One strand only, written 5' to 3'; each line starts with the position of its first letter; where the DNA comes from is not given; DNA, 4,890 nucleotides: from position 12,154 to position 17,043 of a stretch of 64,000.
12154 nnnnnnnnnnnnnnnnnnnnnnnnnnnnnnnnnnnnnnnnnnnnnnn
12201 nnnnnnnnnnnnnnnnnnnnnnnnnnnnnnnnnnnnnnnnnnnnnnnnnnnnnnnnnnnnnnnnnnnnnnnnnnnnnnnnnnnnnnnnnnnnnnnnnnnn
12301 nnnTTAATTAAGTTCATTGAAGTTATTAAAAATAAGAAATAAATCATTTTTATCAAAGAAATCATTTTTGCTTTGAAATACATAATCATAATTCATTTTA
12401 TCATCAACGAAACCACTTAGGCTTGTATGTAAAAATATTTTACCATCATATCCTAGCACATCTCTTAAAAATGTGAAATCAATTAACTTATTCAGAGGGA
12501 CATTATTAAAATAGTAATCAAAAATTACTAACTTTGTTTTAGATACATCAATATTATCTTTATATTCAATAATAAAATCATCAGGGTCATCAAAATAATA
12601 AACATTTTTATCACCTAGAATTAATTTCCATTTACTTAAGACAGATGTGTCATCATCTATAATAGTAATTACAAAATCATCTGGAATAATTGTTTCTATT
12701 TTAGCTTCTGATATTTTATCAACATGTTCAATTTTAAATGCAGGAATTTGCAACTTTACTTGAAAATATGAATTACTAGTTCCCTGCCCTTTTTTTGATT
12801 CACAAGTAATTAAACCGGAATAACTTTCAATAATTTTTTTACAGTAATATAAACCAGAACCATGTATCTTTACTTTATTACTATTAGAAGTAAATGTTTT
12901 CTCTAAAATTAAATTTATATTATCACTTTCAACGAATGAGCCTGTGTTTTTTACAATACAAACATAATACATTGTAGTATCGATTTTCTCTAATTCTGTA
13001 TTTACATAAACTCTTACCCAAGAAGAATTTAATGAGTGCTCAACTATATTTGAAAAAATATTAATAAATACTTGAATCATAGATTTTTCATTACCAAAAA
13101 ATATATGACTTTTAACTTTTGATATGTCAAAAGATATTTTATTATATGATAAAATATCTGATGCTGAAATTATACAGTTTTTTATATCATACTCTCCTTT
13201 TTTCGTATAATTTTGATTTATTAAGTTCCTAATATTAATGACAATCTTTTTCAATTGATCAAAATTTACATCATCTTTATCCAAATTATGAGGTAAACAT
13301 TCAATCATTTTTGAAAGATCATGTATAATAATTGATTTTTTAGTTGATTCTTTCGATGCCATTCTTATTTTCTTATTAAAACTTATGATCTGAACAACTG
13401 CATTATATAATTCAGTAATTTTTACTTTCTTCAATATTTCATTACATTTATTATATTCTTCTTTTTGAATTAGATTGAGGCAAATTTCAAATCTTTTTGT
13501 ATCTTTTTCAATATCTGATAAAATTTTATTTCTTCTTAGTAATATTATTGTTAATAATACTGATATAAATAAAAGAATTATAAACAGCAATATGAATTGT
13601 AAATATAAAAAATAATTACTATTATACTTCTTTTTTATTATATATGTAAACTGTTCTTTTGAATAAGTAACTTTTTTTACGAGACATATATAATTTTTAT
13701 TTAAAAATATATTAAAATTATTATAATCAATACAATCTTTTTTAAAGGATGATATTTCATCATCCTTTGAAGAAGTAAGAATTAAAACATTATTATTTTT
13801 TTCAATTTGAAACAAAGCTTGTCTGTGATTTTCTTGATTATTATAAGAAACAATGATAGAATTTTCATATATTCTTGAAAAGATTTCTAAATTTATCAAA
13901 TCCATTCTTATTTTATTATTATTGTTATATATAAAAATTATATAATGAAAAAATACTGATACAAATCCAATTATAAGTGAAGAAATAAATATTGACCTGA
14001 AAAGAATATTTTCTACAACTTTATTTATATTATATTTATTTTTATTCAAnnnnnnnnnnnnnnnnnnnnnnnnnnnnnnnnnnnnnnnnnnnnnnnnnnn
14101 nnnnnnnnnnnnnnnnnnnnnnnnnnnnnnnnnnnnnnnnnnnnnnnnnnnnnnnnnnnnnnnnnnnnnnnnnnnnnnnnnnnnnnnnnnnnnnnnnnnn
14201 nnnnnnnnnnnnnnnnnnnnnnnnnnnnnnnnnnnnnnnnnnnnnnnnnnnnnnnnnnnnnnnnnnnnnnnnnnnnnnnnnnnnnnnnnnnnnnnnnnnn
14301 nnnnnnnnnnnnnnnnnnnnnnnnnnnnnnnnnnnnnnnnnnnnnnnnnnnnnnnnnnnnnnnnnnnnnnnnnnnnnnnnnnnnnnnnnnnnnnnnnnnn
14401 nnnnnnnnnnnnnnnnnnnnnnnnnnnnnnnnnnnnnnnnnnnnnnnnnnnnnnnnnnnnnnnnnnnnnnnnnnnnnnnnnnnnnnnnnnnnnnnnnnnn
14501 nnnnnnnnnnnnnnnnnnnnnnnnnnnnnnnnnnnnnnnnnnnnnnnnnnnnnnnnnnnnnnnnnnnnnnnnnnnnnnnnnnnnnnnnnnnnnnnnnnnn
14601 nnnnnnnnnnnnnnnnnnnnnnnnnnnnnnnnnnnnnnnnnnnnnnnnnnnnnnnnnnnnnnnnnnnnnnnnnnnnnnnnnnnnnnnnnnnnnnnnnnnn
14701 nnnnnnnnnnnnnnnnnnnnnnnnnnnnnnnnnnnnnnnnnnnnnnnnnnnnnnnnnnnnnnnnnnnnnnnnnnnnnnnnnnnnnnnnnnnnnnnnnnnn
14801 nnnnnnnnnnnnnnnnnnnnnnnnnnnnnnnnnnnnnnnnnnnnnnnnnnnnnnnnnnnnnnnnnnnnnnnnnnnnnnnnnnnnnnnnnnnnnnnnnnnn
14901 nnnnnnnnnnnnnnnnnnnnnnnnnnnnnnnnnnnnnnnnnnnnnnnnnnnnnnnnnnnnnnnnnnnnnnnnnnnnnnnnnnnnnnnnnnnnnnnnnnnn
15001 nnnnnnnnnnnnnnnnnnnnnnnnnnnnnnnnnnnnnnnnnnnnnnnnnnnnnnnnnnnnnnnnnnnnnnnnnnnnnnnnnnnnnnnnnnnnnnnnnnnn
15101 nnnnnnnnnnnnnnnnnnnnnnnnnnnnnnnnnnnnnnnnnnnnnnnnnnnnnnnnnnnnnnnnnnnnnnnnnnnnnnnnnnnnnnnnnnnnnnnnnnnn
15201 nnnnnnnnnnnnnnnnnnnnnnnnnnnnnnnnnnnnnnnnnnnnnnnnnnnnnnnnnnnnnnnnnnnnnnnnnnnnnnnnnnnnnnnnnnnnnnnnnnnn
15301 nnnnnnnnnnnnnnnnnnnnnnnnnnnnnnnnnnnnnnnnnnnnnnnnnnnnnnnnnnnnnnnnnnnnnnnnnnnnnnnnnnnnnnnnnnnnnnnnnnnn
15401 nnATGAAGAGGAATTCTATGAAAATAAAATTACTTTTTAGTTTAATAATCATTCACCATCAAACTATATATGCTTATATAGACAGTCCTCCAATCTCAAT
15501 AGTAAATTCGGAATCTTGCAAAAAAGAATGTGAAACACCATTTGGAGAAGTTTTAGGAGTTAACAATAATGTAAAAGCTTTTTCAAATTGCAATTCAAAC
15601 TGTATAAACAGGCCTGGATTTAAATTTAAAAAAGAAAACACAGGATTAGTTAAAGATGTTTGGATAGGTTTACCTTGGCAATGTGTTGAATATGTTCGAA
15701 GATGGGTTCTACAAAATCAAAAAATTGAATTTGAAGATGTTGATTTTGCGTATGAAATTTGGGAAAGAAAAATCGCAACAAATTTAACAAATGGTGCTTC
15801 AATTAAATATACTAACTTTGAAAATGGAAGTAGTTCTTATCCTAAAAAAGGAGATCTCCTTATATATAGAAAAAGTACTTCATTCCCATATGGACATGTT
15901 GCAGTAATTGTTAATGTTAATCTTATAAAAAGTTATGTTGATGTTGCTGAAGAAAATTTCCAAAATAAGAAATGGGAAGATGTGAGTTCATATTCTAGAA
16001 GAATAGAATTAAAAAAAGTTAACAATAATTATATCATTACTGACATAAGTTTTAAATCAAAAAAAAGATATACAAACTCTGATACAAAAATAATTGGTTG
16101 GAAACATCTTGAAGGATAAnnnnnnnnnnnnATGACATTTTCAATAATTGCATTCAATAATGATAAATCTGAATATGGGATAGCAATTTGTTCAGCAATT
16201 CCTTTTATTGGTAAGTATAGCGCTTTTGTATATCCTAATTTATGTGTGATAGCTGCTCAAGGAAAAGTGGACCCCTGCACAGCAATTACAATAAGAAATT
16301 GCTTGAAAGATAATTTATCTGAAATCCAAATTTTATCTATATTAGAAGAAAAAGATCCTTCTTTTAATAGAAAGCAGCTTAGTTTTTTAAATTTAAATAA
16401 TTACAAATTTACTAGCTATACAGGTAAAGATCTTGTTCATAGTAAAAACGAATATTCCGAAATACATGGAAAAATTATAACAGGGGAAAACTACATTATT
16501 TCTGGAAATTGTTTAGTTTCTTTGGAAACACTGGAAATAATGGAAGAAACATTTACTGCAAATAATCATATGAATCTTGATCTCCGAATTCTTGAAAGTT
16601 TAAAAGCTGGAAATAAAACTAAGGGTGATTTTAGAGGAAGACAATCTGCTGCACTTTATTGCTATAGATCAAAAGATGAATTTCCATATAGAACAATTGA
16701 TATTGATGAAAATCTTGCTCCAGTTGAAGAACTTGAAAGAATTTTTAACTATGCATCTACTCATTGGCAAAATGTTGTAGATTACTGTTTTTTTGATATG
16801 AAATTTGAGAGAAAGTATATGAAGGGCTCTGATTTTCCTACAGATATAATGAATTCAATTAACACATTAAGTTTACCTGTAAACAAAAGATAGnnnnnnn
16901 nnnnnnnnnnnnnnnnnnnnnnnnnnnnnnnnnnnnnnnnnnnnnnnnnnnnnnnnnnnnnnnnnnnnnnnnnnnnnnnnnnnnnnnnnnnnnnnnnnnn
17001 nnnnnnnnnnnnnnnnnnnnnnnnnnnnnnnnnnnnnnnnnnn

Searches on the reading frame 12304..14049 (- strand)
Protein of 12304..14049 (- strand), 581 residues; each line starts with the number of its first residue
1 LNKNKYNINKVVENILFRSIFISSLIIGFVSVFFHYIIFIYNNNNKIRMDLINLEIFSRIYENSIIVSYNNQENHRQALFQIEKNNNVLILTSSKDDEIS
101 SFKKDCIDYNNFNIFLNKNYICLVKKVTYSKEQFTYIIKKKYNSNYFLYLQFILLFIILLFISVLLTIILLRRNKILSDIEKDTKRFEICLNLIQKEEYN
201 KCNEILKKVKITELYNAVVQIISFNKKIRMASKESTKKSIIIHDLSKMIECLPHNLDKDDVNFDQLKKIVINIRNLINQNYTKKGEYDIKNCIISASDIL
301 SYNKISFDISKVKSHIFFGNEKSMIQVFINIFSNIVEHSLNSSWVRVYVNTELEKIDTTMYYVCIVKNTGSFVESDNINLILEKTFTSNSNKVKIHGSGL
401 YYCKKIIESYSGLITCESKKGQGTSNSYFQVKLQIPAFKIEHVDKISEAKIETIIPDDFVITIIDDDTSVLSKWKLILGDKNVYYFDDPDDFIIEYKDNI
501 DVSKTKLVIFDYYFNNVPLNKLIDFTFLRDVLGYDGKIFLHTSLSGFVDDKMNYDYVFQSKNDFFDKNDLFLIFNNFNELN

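Call 18: search_protein_families(library=pfam, proteins=[window:12304-14049:-], max_evalue=0.001)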
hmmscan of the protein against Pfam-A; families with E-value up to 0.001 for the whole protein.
window:12304-14049:- (581 aa): 1 family
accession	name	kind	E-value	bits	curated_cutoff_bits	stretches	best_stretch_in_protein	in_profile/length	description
PF02518.31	HATPase_c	-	7.8e-12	46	26.4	1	319-433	1-107/111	Histidine kinase-, DNA gyrase B-, and HSP90-like ATPase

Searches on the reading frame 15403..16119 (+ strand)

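Call 18: search_protein_families(library=pfam, proteins=[window:15403-16119:+], max_evalue=0.001)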
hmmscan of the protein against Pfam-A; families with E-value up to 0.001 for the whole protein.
window:15403-16119:+ (238 aa): 1 family
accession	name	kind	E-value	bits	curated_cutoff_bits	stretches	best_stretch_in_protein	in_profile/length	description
PF05257.22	CHAP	-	1.1e-11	45.6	26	1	89-185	5-81/81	CHAP domain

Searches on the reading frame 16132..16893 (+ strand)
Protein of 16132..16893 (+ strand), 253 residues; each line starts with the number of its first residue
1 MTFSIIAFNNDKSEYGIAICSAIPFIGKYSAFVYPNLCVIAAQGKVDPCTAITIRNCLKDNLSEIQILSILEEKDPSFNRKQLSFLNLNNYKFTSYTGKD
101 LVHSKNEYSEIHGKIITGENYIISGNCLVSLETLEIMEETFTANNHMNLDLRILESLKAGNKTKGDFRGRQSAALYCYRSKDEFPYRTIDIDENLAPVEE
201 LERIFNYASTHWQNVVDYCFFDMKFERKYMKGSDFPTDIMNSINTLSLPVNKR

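Call 18: search_protein_families(library=pfam, proteins=[window:16132-16893:+], max_evalue=0.001)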
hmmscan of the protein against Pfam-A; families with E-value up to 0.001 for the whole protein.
window:16132-16893:+ (253 aa): 1 family
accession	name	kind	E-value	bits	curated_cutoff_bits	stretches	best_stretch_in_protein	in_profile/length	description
PF06267.17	DUF1028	-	1.6e-34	119.9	26.2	1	2-201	1-193/193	Family of unknown function (DUF1028)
